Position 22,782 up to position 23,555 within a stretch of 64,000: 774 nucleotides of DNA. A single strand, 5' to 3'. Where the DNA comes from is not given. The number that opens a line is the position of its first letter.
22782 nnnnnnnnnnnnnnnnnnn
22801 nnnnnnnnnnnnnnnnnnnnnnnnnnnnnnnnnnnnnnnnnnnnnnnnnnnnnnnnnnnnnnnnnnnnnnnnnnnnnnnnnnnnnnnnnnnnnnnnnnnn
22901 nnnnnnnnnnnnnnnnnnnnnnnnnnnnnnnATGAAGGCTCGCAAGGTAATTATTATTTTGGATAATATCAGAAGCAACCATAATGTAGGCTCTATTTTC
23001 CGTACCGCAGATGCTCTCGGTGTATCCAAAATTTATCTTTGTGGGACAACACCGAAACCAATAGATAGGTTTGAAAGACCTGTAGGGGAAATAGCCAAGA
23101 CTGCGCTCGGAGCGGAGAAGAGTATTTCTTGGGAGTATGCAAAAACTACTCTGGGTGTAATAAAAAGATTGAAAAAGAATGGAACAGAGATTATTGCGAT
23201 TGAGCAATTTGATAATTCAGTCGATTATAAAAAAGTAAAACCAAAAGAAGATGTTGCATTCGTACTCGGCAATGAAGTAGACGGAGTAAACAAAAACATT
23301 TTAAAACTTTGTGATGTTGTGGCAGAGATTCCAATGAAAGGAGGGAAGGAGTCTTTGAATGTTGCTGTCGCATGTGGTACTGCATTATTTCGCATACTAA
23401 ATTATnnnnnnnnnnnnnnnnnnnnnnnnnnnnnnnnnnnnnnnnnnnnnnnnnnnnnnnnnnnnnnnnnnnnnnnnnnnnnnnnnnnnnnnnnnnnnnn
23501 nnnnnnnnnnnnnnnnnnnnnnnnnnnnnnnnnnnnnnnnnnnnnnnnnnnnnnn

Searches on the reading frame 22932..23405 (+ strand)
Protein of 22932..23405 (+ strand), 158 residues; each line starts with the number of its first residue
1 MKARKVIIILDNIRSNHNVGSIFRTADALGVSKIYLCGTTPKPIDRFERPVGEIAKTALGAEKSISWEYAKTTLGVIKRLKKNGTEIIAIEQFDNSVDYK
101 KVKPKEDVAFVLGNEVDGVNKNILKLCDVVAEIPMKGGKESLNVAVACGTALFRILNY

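Call 48: search_protein_families(library=pfam, proteins=[window:22932-23405:+], max_evalue=0.001)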
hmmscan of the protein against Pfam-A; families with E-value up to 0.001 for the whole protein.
window:22932-23405:+ (158 aa): 1 family
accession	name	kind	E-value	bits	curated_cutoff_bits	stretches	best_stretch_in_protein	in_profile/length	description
PF00588.24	SpoU_methylase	-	5.1e-34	117.8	29.7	1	6-152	2-141/142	SpoU rRNA Methylase family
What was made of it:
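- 22932..23408 (+): Context: SpoU-family RNA methyltransferase gene. Its transcript would end in the upstream palindrome. Call 48 (PF00588, E 5e-34).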
